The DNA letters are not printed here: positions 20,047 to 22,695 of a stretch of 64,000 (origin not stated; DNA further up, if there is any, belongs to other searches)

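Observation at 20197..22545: Membrane-anchored octaheme c-type cytochrome with a carboxypeptidase-regulatory-like N-domain in a sporulating Firmicute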

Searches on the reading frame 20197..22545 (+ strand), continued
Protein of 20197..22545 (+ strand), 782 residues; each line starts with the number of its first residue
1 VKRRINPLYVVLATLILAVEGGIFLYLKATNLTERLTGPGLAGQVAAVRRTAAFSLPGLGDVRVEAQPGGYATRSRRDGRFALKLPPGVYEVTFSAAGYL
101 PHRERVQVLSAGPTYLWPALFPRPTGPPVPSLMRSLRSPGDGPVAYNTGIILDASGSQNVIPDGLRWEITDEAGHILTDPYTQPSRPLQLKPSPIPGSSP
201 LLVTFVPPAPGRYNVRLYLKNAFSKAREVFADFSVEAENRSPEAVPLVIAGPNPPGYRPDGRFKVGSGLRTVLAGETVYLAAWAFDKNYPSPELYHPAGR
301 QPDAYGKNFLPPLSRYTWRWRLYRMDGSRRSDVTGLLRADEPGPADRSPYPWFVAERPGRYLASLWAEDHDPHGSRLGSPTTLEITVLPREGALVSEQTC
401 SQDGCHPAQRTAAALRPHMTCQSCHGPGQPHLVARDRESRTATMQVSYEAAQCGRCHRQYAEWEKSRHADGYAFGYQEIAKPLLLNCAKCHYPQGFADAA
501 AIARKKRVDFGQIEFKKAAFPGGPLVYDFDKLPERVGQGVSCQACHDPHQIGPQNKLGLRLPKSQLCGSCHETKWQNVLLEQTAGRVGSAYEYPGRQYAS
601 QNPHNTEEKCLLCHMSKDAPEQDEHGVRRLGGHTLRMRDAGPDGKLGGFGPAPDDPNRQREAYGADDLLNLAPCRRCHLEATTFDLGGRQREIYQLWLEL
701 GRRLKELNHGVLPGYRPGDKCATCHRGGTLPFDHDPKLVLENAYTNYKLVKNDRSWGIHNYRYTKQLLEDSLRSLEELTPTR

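Call 13: find_encoding_contigs(protein=P0020, flank=10000, max_places=4)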
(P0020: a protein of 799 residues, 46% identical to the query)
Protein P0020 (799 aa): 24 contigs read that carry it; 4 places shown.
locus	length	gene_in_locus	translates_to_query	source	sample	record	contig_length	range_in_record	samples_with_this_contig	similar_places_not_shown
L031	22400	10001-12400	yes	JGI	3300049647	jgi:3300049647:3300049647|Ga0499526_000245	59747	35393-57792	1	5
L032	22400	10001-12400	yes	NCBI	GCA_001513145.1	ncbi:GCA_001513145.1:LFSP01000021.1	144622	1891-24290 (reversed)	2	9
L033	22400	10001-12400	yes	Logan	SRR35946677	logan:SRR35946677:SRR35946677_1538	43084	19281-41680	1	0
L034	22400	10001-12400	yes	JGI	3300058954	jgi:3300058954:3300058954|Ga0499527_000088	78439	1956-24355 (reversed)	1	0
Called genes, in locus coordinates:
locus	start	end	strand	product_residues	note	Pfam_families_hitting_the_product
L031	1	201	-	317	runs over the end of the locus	PF04468:PSP1, PF28472:PSP1_3rd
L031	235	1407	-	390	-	PF13177:DNA_pol3_delta2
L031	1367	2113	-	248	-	PF13521:AAA_28 (weak), PF02223:Thymidylate_kin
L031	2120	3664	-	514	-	PF01276:OKR_DC_1, PF00155:Aminotran_1_2, PF00266:Aminotran_5, PF01212:Beta_elim_lyase (weak), PF01041:DegT_DnrJ_EryC1, PF05889:SepSecS, PF03711:OKR_DC_1_C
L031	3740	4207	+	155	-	PF13456:RVT_3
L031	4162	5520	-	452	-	PF01676:Metalloenzyme, PF06415:iPGM_N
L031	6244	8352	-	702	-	PF03030:H_PPase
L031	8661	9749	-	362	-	PF14336:GLUCM-like_C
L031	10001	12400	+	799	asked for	PF13620:CarboxypepD_reg, PF00801:PKD (faint), PF22113:Mtrc-MtrF_II-IV_dom (faint), PF14522:Cytochrome_C7 (faint), PF14537:Cytochrom_c3_2 (faint)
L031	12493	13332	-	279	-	PF13580:SIS_2, PF22645:GKRP_SIS_N, PF01380:SIS, PF14555:UBA_4 (faint)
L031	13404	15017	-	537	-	PF00933:Glyco_hydro_3, PF01915:Glyco_hydro_3_C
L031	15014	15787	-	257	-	PF01418:HTH_6, PF01380:SIS, PF13580:SIS_2 (weak)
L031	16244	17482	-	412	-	PF04389:Peptidase_M28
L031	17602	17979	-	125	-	-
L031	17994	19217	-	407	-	PF00561:Abhydrolase_1, PF12697:Abhydrolase_6, PF12146:Hydrolase_4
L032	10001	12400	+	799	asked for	PF13620:CarboxypepD_reg, PF00801:PKD (faint), PF22113:Mtrc-MtrF_II-IV_dom (faint), PF14522:Cytochrome_C7 (faint), PF14537:Cytochrom_c3_2 (faint)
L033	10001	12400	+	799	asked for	PF13620:CarboxypepD_reg, PF00801:PKD (faint), PF22113:Mtrc-MtrF_II-IV_dom (faint), PF14522:Cytochrome_C7 (faint), PF14537:Cytochrom_c3_2 (faint)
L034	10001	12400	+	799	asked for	PF13620:CarboxypepD_reg, PF00801:PKD (faint), PF22113:Mtrc-MtrF_II-IV_dom (faint), PF14522:Cytochrome_C7 (faint), PF14537:Cytochrom_c3_2 (faint)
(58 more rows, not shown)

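Call 22: predict_structure(alignment_id=A1)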
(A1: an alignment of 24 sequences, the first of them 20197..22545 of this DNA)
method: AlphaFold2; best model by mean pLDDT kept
length: 782 residues; sequences in the alignment: 24
mean_pLDDT: 71.5   pTM: 0.68
mean pLDDT of the five models: 71.5, 68.0, 67.4, 66.3, 65.4
residues with pLDDT >= 90: 137; 70-90: 315; 50-70: 205; < 50: 125
segments of 3 or more residues with pLDDT < 50: 1-3, 24-35, 290-314, 410-417, 469-475, 522-524, 568-572, 608-615, 631-646, 663-668, 715-735, 780-782
pLDDT, mean of each block of 10 residues (from residue 1): 61 74 46 55 83 69 91 91 84 94 79 78 93 79 80 90 92 86 71 70 86 96 89 93 84 69 82 91 72 37 35 66 92 94 85 93 90 83 92 79 58 49 79 81 68 75 60 48 66 75 77 67 61 62 69 72 58 54 57 61 55 48 66 43 53 64 48 67 75 87 76 50 44 52 72 64 79 73 36
secondary structure, 60 per line:
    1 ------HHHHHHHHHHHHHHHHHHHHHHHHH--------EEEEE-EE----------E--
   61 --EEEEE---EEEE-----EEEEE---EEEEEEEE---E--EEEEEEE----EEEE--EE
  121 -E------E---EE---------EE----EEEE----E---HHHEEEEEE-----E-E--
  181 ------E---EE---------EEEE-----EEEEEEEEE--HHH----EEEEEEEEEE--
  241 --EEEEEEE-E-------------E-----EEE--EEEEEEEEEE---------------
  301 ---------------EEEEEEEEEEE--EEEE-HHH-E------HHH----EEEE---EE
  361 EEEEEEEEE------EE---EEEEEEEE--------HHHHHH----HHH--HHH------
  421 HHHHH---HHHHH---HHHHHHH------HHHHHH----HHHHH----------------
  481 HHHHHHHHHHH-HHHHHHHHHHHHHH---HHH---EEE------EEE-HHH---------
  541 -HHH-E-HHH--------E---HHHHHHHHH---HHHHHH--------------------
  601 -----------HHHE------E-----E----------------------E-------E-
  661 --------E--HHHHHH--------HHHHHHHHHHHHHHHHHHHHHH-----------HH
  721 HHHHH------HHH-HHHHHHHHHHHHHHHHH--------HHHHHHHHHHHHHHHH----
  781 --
elements in order (helices of 4 or more, strands of 3 or more residues): H7-31 E40-44 E63-67 E71-74 E80-84 E88-95 E102-108 E113-116 E150-153 E165-170 E202-205 E211-219 E229-238 E243-249 E271-273 E276-285 E316-326 E329-332 E352-355 E359-369 E381-388 H397-402 H421-425 H429-433 H437-443 H450-455 H460-464 H481-491 H493-506 E516-518 E525-527 H563-571 H575-580 H672-677 H686-707 H719-725 H736-752 H761-776

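Call 25: fold_search(model_id=the predicted structure, library=pdb)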
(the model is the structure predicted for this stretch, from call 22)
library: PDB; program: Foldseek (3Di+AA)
matches with E <= 10: 1504; with E <= 0.001: 248
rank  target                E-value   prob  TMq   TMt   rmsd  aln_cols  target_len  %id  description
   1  4x9g_A                5.4e-08  1.00  0.10  0.16  19.9       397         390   11  Crystal structure of Dscam1 isoform 6.44, N-terminal four Ig domains (released 2015-12-16)
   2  9gtb_B                1.2e-07  1.00  0.10  0.21  17.4       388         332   13  Cryo-EM structure of Mouse PMCA-NPTN complex captured in E1-Ca state (released 2025-08-06)
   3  4x9f_A                1.5e-07  1.00  0.10  0.18  20.2       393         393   12  Crystal structure of Dscam1 isoform 6.9, N-terminal four Ig domains (released 2015-12-16)
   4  3shs                  2.1e-07  1.00  0.13  0.28  19.6       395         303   10  Three N-terminal domains of the bacteriophage RB49 Highly Immunogenic Outer Capsid protein (Hoc) (released 2011-06-29)
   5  9flw_A                2.3e-07  1.00  0.12  0.17  20.6       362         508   11  CryoEM structure of the fragment-6 (3571-4078) in the grappling hook protein A (GhpA) in the bacterium Aureispira sp.  (released 2024-10-16)
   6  9g93_A                2.6e-07  1.00  0.12  0.15  16.2       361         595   11  CryoET structure of the in vitro grown Bacillus anthracis Sap S-layer (released 2024-12-18)
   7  5i99                  5.5e-07  1.00  0.12  0.19  16.9       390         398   12  Crystal structure of mouse CNTN3 Ig5-Fn2 domains (released 2016-08-31)
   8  4xb8_B                8.7e-07  1.00  0.10  0.18  19.7       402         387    8  Crystal structure of Dscam1 isoform 9.44, N-terminal four Ig domains (with zinc) (released 2015-12-16)
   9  5v5x_B                9.7e-07  1.00  0.10  0.17  23.0       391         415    6  Protocadherin gammaB7 EC3-6 cis-dimer structure (released 2017-11-01)
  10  1tdq_A                1.0e-06  1.00  0.16  0.36  16.0       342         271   13  Structural basis for the interactions between tenascins and the C-type lectin domains from lecticans: evidence for a c (released 2004-08-31)
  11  8s80_A                1.1e-06  1.00  0.12  0.33  11.7       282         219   12  Domains 4 and 5 of Sap S-layer protein from Bacillus anthracis (released 2024-11-20)
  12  2v5s_B                1.2e-06  1.00  0.10  0.15  20.0       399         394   10  Structural basis for Dscam isoform specificity (released 2007-09-11)
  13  7mrk_D                1.5e-06  1.00  0.11  0.22  17.2       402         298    9  Chicken CNTN4 APP complex (released 2022-01-05)
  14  4gh7_D                1.5e-06  1.00  0.15  0.34  16.3       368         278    9  Crystal structure of Anticalin N7A in complex with oncofetal fibronectin fragment Fn7B8 (released 2012-12-26)
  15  7zn2_g                1.9e-06  1.00  0.14  0.18  18.4       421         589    9  Tail tip of siphophage T5 : full complex after interaction with its bacterial receptor FhuA (released 2023-02-08)
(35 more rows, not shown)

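Call 48: find_encoding_contigs(protein=P0002, flank=10000, max_places=2)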
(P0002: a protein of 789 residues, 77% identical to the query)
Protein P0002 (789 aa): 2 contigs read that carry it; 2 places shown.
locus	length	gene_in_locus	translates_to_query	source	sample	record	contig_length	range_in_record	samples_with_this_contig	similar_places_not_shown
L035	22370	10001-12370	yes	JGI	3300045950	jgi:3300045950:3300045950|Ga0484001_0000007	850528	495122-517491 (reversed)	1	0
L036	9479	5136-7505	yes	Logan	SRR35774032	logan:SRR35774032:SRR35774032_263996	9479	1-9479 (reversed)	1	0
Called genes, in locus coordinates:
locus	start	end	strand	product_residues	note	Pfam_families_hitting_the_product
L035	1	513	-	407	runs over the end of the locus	PF02441:Flavoprotein, PF04127:DFP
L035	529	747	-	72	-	PF01192:RNA_pol_Rpb6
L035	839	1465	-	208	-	PF00625:Guanylate_kin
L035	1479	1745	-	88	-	PF04025:RemA-like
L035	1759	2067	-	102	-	PF22525:H2TH_5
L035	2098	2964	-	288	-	PF03755:YicC-like_N, PF08340:YicC-like_C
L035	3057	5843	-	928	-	PF00690:Cation_ATPase_N, PF00122:E1-E2_ATPase, PF13246:Cation_ATPase, PF00702:Hydrolase, PF12710:HAD (weak), PF00689:Cation_ATPase_C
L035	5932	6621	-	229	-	PF13424:TPR_12 (faint), PF07721:TPR_4 (faint), PF13428:TPR_14 (faint), PF13371:TPR_9 (faint), PF13174:TPR_6 (faint), PF13432:TPR_16 (weak), PF14559:TPR_19, PF07719:TPR_2 (weak), +9 more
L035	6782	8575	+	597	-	PF05833:NFACT_N, PF05670:NFACT-R_1, PF18297:NFACT-R_2 (weak)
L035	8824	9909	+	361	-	PF03193:RsgA_GTPase, PF00009:GTP_EFTU (faint), PF02421:FeoB_N (faint), PF00005:ABC_tran, PF01926:MMR_HSR1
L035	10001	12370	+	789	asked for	PF13620:CarboxypepD_reg, PF14537:Cytochrom_c3_2 (faint), PF22113:Mtrc-MtrF_II-IV_dom (weak), PF14522:Cytochrome_C7 (faint), PF09699:Paired_CXXCH_1 (weak)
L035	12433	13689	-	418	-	PF01546:Peptidase_M20, PF07687:M20_dimer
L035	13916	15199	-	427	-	PF02844:GARS_N, PF01071:GARS_A, PF02786:CPSase_L_D2 (weak), PF02222:ATP-grasp (weak), PF02843:GARS_C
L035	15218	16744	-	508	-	PF02142:MGS, PF01808:AICARFT_IMPCHas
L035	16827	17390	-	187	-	PF00551:Formyl_trans_N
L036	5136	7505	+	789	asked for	PF13620:CarboxypepD_reg, PF14537:Cytochrom_c3_2 (faint), PF22113:Mtrc-MtrF_II-IV_dom (weak), PF14522:Cytochrome_C7 (faint), PF09699:Paired_CXXCH_1 (weak)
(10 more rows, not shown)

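Call 49: find_encoding_contigs(protein=P0022, flank=10000, max_places=2)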
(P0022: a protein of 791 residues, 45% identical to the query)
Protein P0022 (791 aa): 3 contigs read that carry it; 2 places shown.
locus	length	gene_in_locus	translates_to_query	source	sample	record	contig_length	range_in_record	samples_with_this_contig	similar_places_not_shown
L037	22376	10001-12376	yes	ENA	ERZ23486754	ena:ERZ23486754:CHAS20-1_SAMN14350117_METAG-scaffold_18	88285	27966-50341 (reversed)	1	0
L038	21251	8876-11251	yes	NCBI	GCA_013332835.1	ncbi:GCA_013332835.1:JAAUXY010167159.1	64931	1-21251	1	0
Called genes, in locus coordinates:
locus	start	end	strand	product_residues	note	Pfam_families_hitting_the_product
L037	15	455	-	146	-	PF11911:DUF3429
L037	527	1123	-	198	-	-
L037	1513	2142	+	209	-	-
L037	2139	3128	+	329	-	PF02775:TPP_enzyme_C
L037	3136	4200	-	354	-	PF02607:B12-binding_2, PF02310:B12-binding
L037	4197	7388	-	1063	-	PF00873:ACR_tran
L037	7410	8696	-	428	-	PF25919:BSH_CusB (faint), PF00364:Biotin_lipoyl (faint), PF25917:BSH_RND, PF25973:BSH_CzcB (faint), PF25984:BSH_YknX (faint)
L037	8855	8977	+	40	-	-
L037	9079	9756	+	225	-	PF11139:SfLAP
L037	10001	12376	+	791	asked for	PF13620:CarboxypepD_reg, PF13715:CarbopepD_reg_2 (weak), PF02335:Cytochrom_C552 (faint), PF14522:Cytochrome_C7 (faint), PF14537:Cytochrom_c3_2 (faint), PF09699:Paired_CXXCH_1 (weak), PF22113:Mtrc-MtrF_II-IV_dom (weak)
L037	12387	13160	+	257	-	PF03976:PPK2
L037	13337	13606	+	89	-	-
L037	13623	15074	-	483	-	PF20695:UbiD_N (weak), PF01977:UbiD, PF20696:UbiD_C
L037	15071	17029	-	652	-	PF02727:Cu_amine_oxidN2, PF21994:AGAO-like_N2 (weak), PF02728:Cu_amine_oxidN3, PF01179:Cu_amine_oxid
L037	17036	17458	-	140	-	PF00190:Cupin_1 (weak), PF02311:AraC_binding (weak), PF07883:Cupin_2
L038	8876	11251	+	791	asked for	PF13620:CarboxypepD_reg, PF13715:CarbopepD_reg_2 (weak), PF02335:Cytochrom_C552 (faint), PF14522:Cytochrome_C7 (faint), PF14537:Cytochrom_c3_2 (faint), PF09699:Paired_CXXCH_1 (weak), PF22113:Mtrc-MtrF_II-IV_dom (weak)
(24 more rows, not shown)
